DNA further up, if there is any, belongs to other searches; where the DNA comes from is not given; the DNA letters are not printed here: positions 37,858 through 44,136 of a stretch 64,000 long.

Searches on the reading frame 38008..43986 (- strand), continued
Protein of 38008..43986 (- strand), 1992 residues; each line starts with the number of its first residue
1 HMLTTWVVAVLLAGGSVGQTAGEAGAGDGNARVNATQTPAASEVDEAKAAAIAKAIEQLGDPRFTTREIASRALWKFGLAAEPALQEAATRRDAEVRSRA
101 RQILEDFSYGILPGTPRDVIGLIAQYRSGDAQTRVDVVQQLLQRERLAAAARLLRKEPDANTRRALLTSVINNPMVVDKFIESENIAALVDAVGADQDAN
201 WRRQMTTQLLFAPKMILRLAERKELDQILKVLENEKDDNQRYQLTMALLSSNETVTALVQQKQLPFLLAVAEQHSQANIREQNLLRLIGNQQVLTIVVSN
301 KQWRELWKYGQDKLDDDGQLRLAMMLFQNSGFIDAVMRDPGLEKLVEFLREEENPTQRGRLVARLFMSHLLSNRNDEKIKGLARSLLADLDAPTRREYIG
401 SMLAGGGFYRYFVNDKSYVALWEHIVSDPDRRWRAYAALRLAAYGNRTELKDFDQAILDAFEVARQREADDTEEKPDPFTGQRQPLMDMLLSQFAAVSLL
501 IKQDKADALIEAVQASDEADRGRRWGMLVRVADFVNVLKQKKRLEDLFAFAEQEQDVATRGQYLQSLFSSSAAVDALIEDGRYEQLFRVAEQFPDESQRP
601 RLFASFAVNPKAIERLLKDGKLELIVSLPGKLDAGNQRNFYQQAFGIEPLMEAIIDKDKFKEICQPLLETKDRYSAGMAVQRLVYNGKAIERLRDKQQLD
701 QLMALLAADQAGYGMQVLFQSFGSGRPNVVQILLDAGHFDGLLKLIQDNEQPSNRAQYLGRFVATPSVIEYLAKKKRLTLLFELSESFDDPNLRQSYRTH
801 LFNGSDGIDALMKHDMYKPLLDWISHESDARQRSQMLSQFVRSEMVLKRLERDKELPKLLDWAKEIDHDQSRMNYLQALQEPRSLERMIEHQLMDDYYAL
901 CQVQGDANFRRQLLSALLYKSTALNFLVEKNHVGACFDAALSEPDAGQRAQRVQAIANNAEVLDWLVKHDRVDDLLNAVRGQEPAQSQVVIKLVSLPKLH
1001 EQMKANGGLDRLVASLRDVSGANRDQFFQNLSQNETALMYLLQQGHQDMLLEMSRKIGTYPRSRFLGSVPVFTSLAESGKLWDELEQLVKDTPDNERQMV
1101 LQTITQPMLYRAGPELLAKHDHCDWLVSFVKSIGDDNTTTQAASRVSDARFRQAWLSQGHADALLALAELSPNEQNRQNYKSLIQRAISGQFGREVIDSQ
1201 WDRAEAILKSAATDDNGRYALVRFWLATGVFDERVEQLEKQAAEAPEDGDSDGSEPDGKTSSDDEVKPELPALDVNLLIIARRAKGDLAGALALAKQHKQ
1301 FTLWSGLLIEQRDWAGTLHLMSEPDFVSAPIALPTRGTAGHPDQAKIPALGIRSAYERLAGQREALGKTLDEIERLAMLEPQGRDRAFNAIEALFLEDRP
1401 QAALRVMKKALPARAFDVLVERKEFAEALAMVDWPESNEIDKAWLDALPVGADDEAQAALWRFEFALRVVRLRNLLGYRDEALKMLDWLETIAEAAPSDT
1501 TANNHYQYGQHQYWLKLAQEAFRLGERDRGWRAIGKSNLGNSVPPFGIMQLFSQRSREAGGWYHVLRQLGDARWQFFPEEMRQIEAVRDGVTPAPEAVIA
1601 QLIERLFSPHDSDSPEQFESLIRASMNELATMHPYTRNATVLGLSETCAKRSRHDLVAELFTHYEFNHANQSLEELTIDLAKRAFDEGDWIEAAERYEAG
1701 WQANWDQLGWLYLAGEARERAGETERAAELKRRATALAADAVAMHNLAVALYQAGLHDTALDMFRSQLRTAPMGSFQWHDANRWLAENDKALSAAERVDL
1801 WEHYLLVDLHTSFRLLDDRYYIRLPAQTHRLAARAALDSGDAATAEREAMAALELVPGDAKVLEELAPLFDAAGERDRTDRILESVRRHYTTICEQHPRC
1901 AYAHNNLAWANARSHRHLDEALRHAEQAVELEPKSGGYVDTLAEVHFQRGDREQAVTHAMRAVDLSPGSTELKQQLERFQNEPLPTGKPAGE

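Call 25: search_protein_families(library=pfam, proteins=[L009:17532-20063:+, L009:20264-23434:+, L009:23539-27006:+, L009:9005-9811:+, L009:7102-8547:+, L005:17161-18615:+, L005:21594-24692:+, L005:24793-27123:+, L007:7036-10380:+, L011:6191-9466:-], max_evalue=0.001)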
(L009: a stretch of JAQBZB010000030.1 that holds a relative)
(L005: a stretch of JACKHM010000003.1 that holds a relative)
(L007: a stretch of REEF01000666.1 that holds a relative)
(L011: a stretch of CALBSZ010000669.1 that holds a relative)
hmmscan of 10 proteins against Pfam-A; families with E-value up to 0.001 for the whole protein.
L009:17532-20063:+ (843 aa): 3 families
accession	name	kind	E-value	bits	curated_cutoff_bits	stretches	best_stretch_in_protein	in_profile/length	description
PF07583.16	PSCyt2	-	5.2e-48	164.2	29.8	1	355-537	2-207/209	Protein of unknown function (DUF1549)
PF07587.16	PSD1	-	4e-46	157.9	28.5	1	587-813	2-242/244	Protein of unknown function (DUF1553)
PF02368.24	Big_2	-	1.1e-10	41.8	22.8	1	257-325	2-65/79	Bacterial Ig-like domain (group 2)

L009:20264-23434:+ (1056 aa): 0 families

L009:23539-27006:+ (1155 aa): 50 families (the best 25 are shown)
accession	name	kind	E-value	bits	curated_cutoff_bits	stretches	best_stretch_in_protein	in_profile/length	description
PF00400.38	WD40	-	1.7e-89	290.9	27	6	454-491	3-39/39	WD domain, G-beta repeat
PF25174.1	Beta-prop_THOC3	-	5.6e-87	291.6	305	4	931-1132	4-201/272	THOC3 beta-propeller domain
PF25173.1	Beta-prop_WDR3_1st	-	4.4e-83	277.9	154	4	956-1130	10-183/184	WDR3 first beta-propeller domain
PF24814.1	WD40_Prp19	-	9e-65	218.9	320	6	990-1130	21-163/281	Prp19 WD40 domain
PF24817.1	WD40_WDHD1_1st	-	1.9e-64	218.1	109.9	4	344-501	10-166/291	WDHD1 first WD40 domain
PF24807.1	WD40_CDC20-Fz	-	1.9e-62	211.7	200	4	891-1097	18-217/292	CDC20/Fizzy WD40 domain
PF25175.1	Beta-prop_WDR5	-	1.8e-57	195.3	250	4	840-1012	11-172/296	WDR5 beta-propeller domain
PF25172.1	Beta-prop_WDR3_2nd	-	7.5e-56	189.9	140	4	922-1131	73-288/293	WDR3 second beta-propeller domain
PF23414.1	Beta-prop_EML_2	-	4.2e-52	177.6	90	5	929-1053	39-159/266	Echinoderm microtubule-associated protein second beta-propeller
PF25391.1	WD40_Gbeta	-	1.5e-43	149.5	150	4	876-1130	50-298/340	G protein beta WD-40 repeat protein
PF25168.1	Beta-prop_WDR36-Utp21_2nd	-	8.2e-43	147.4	84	3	213-362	155-304/335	WDR36/Utp21 second beta-propeller domain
PF24796.1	WDR55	-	1.3e-41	143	200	4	928-1132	6-209/296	WDR55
PF25047.1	Beta-prop_TEP1_2nd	-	6.8e-40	137.3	89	6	1014-1139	86-212/255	TEP-1 second beta-propeller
PF24782.2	WD40_MABP1-WDR62_2nd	-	4.2e-37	128.3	290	4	853-1045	147-339/341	MABP1/WDR62 second WD40 domain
PF24805.1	EIF3I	-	1.4e-35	123.4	200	5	848-1014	61-226/324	EIF3I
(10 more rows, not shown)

L009:9005-9811:+ (268 aa): 2 families
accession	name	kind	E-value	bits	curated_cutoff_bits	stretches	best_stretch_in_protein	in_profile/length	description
PF13561.12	adh_short_C2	-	3.6e-55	187.6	27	1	16-252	1-236/236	Enoyl-(Acyl carrier protein) reductase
PF00106.31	adh_short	-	1.1e-13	51.5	26.6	1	22-197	11-187/195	short chain dehydrogenase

L009:7102-8547:+ (481 aa): 11 families
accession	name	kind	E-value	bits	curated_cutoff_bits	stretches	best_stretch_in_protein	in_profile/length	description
PF01593.30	Amino_oxidase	-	3.2e-19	70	19.8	1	22-443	1-418/443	Flavin containing amine oxidoreductase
PF01266.30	DAO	-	2.2e-13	50.9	27.9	2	197-453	138-347/353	FAD dependent oxidoreductase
PF13450.12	NAD_binding_8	-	4e-11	43.5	21.9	1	17-69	1-52/68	NAD(P)-binding Rossmann-like domain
PF00890.30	FAD_binding_2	-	5.6e-09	36.1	20.4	1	14-53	1-40/414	FAD binding domain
PF12831.13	FAD_oxidored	-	6.1e-09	36.1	27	1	14-52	1-39/416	FAD dependent oxidoreductase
PF07992.20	Pyr_redox_2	-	9.2e-09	35.6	26.1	1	13-43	1-33/291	Pyridine nucleotide-disulphide oxidoreductase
PF03486.20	HI0933_like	-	1.6e-07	31.5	50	0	196-254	100-159/244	HI0933-like protein Rossmann domain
PF00070.33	Pyr_redox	-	1.4e-06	29.2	22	0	209-244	44-80/82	Pyridine nucleotide-disulphide oxidoreductase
PF01946.23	Thi4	-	2.8e-06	27.2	26.2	1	12-62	17-64/235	Thi4 family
PF01494.25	FAD_binding_3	-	1.8e-05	24.6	22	1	12-45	1-34/349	FAD binding domain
PF05834.18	Lycopene_cycl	-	5.8e-05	22.8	23.4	0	14-53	1-44/380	Lycopene cyclase protein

L005:17161-18615:+ (484 aa): 6 families
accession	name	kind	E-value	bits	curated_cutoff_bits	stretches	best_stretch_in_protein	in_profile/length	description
PF13365.12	Trypsin_2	-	4.8e-30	105.6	27.6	1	69-214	1-144/144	Trypsin-like peptidase domain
PF07691.17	PA14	-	3.4e-22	79.3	24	1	345-479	2-145/147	PA14 domain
PF00089.32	Trypsin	-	9.1e-17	62.1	20.6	1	70-234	28-216/220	Trypsin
PF13180.12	PDZ_2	-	2.3e-11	44.2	27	1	253-330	4-80/80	PDZ domain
PF17820.7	PDZ_6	-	8.1e-08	32.3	27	1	264-317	1-52/54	PDZ domain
PF00595.29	PDZ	-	6.2e-06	26.9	23.2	1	253-299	13-63/81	PDZ domain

L005:21594-24692:+ (1032 aa): 0 families

L005:24793-27123:+ (777 aa): 41 families (the best 25 are shown)
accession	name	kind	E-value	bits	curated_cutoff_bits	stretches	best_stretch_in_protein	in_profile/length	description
PF00400.38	WD40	-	2.1e-50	167.5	27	3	288-325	1-38/39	WD domain, G-beta repeat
PF25174.1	Beta-prop_THOC3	-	6.2e-41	140.6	305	2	220-381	93-255/272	THOC3 beta-propeller domain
PF25173.1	Beta-prop_WDR3_1st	-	4e-37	128.1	154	2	229-379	2-153/184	WDR3 first beta-propeller domain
PF24817.1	WD40_WDHD1_1st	-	5.5e-32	111.5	109.9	2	343-501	9-166/291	WDHD1 first WD40 domain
PF24814.1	WD40_Prp19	-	1.1e-30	107.1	320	3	214-325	90-204/281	Prp19 WD40 domain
PF25175.1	Beta-prop_WDR5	-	3.8e-28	99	250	2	213-373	8-170/296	WDR5 beta-propeller domain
PF25172.1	Beta-prop_WDR3_2nd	-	2.1e-25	90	140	2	218-328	2-110/293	WDR3 second beta-propeller domain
PF24807.1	WD40_CDC20-Fz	-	4e-25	89.1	200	2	261-383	140-267/292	CDC20/Fizzy WD40 domain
PF23414.1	Beta-prop_EML_2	-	5e-24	85.5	90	2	258-326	193-265/266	Echinoderm microtubule-associated protein second beta-propeller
PF25391.1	WD40_Gbeta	-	4.8e-23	82.1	150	2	213-366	182-339/340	G protein beta WD-40 repeat protein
PF25168.1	Beta-prop_WDR36-Utp21_2nd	-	2.7e-20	73.4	84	1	213-362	155-304/335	WDR36/Utp21 second beta-propeller domain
PF24805.1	EIF3I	-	3.5e-19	69.6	200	1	260-360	14-114/324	EIF3I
PF24105.1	Beta-prop_CAF1B_HIR1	-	7.8e-19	68.3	80.5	2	291-391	123-224/383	CAF1B/HIR1 beta-propeller domain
PF23393.2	Beta-prop_WDR90_POC16_2nd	-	1e-17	64.7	60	2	237-330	17-110/291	WDR90/POC16, second beta-propeller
PF25171.1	Beta-prop_WDR36-Utp21_1st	-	2.2e-17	63.8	80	2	248-367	142-264/266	WDR36/Utp21 first beta-propeller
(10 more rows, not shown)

L007:7036-10380:+ (1114 aa): 9 families
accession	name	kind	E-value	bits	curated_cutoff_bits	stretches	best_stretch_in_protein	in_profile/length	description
PF02786.22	CPSase_L_D2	-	6e-107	356.4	19.8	2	150-355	2-210/211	Carbamoyl-phosphate synthase L chain, ATP binding domain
PF25596.1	CPSase_L_D1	-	1.3e-97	322.2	27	2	28-145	2-117/118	Carbamoyl phosphate synthase preATP-grasp domain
PF02787.25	CPSase_L_D3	-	2.6e-27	95.1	26.6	1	451-531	2-80/80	Carbamoyl-phosphate synthetase large chain, oligomerisation domain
PF02142.27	MGS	-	2e-19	69.9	24.1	1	989-1073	3-94/94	MGS-like domain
PF02222.28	ATP-grasp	-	2.8e-12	47.1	27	1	710-876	5-163/179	ATP-grasp domain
PF07478.18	Dala_Dala_lig_C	-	3.1e-11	43.6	24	2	727-894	28-198/204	D-ala D-ala ligase C-terminus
PF15632.11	ATPgrasp_Ter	-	1.5e-09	38.2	29.1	1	833-902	47-111/131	ATP-grasp in the biosynthetic pathway with Ter operon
PF13535.11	ATP-grasp_4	-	1.4e-06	28.5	27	0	185-324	3-151/160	ATP-grasp domain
PF02655.19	ATP-grasp_3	-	1.6e-05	25.5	23.2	1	699-876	2-157/160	ATP-grasp domain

L011:6191-9466:- (1091 aa): 5 families
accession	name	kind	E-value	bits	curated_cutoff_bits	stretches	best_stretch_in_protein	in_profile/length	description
PF07587.16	PSD1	-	8.7e-88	294.3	28.5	1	578-814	1-244/244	Protein of unknown function (DUF1553)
PF07583.16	PSCyt2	-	5.2e-83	278.5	29.8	1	197-400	2-206/209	Protein of unknown function (DUF1549)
PF07635.16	PSCyt1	-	1.1e-18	68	22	1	77-133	1-59/59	Planctomycete cytochrome C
PF13385.13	Laminin_G_3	-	1.4e-10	41.9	27.6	1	854-1024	9-149/151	Concanavalin A-like lectin/glucanases superfamily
PF13442.11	Cytochrome_CBB3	-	0.00024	21.8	27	0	73-147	10-68/68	Cytochrome C oxidase, cbb3-type, subunit III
